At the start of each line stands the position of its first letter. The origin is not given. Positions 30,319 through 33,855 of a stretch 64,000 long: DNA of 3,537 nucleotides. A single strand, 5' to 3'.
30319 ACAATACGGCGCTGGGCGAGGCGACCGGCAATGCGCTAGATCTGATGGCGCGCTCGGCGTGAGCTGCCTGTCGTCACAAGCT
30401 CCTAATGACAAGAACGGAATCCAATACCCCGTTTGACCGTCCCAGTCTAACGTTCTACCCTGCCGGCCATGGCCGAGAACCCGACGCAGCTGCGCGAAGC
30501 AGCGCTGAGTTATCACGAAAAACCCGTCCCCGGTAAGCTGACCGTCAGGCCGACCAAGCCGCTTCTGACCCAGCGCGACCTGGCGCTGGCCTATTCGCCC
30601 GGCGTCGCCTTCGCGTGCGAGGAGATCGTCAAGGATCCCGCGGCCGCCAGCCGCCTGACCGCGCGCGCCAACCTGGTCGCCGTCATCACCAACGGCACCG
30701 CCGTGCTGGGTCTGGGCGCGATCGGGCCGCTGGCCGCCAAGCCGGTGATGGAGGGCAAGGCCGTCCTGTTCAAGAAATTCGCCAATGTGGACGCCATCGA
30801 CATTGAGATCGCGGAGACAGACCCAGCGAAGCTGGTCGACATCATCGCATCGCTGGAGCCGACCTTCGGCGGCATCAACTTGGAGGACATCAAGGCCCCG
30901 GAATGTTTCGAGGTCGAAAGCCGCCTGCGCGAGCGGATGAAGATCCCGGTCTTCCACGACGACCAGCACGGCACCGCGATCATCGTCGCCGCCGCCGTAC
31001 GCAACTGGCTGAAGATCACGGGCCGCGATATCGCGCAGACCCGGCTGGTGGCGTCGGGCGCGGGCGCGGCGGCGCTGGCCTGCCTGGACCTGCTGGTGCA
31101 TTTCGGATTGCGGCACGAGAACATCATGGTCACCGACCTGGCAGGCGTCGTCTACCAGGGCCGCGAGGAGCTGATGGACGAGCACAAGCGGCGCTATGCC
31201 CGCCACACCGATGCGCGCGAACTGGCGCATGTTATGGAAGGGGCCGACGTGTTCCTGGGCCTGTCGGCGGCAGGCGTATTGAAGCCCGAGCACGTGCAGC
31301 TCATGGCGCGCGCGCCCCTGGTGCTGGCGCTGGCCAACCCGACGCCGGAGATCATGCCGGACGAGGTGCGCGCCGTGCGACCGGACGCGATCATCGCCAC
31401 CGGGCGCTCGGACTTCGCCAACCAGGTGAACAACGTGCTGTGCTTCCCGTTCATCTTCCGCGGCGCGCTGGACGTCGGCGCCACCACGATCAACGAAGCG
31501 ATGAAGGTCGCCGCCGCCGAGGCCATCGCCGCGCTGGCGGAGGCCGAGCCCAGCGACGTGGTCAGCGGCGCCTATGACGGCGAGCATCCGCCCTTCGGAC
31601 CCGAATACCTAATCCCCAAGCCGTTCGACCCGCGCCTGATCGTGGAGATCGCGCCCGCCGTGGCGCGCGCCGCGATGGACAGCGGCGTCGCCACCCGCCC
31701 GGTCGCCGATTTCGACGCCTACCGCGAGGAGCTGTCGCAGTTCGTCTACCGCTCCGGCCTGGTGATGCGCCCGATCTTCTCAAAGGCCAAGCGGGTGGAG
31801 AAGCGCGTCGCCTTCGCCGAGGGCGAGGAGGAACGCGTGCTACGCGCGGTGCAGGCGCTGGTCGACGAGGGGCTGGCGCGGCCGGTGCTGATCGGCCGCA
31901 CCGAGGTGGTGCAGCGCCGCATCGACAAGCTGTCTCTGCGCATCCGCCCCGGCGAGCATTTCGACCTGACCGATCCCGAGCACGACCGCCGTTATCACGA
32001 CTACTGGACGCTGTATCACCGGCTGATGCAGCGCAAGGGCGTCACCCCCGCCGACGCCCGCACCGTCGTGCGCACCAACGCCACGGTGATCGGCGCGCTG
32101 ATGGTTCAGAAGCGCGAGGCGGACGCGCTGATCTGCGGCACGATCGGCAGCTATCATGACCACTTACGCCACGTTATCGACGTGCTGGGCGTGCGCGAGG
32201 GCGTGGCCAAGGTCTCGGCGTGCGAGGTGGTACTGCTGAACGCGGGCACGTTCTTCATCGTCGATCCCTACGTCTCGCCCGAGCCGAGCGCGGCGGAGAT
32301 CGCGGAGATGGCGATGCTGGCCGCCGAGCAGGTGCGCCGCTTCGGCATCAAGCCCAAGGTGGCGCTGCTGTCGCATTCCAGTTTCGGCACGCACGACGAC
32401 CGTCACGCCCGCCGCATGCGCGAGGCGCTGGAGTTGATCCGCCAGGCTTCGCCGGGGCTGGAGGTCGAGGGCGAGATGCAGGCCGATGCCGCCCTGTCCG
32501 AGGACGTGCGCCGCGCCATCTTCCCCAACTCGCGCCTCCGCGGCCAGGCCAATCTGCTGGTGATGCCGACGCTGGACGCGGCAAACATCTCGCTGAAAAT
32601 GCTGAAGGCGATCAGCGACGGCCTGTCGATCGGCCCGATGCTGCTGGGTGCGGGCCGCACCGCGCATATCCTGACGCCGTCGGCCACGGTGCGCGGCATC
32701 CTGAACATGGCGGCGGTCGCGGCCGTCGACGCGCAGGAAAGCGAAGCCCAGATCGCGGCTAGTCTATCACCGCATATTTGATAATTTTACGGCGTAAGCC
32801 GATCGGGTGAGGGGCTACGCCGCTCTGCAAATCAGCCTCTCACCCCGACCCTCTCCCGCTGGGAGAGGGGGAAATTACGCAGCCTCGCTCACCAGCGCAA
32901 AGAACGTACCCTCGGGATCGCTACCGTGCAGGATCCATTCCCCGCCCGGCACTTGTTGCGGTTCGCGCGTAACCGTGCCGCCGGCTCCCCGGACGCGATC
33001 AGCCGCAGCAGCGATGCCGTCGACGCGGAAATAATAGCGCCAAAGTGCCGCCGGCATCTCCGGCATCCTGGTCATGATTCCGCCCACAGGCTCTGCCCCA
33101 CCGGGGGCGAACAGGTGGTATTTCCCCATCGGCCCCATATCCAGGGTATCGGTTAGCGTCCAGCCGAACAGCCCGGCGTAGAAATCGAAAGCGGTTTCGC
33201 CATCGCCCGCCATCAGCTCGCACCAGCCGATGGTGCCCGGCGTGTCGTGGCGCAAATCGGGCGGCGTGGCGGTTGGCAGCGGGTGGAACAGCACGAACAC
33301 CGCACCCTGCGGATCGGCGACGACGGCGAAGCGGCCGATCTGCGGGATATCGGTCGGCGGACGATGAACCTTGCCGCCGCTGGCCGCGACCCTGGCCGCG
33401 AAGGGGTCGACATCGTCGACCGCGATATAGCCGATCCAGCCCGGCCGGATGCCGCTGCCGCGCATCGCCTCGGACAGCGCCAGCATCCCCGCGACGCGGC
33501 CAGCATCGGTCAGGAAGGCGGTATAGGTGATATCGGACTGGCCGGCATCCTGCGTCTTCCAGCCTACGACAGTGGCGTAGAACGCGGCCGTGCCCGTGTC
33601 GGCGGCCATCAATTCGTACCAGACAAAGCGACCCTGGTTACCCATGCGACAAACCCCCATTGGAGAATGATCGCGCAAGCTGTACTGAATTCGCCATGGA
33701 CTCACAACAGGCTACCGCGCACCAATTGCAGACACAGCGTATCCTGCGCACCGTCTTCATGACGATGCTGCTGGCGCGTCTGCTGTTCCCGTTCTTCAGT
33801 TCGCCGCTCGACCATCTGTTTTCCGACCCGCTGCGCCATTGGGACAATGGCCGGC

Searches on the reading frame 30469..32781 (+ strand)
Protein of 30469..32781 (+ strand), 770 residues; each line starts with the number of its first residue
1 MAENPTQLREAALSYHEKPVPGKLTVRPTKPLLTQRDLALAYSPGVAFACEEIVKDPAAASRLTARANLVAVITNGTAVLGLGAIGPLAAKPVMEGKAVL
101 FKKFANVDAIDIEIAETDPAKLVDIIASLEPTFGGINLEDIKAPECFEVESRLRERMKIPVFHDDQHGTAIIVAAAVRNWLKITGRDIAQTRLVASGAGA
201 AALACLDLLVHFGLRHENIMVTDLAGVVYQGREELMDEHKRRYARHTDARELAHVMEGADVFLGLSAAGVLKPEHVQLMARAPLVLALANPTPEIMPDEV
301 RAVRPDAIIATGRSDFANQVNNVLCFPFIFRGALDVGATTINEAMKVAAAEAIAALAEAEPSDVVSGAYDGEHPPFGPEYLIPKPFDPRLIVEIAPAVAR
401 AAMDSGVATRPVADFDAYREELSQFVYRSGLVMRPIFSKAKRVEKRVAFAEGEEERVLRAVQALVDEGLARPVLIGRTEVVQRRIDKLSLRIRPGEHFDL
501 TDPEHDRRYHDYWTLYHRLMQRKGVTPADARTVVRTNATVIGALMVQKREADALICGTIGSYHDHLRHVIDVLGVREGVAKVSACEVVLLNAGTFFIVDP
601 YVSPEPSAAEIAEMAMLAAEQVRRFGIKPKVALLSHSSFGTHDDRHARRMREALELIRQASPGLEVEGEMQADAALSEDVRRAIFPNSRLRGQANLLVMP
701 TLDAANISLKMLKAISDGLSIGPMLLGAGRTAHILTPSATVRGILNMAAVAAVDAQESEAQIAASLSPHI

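Call 83: search_protein_families(library=pfam, proteins=[window:30469-32781:+], max_evalue=0.000001)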
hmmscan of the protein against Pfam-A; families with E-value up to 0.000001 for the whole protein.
window:30469-32781:+ (770 aa): 3 families
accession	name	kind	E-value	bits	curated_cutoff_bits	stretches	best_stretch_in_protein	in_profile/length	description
PF01515.24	PTA_PTB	-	1.2e-94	317.7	24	1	432-752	2-319/319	Phosphate acetyl/butaryl transferase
PF00390.24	malic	-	6.9e-26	91.6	23.1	1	23-115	3-116/182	Malic enzyme, N-terminal domain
PF03949.21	Malic_M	-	1.5e-18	67.5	23.5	1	168-360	3-228/258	Malic enzyme, NAD binding domain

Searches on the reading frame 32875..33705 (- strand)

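Call 83: search_protein_families(library=pfam, proteins=[window:32875-33705:-], max_evalue=0.000001)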
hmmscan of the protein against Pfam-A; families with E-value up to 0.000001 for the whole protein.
window:32875-33705:- (276 aa): 2 families
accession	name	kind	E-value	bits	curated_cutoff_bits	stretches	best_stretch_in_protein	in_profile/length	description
PF00903.31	Glyoxalase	-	2.2e-21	76.9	20.6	2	159-267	2-117/121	Glyoxalase/Bleomycin resistance protein/Dioxygenase superfamily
PF18029.7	Glyoxalase_6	-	1.3e-13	52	23.6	0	167-271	7-105/106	Glyoxalase-like domain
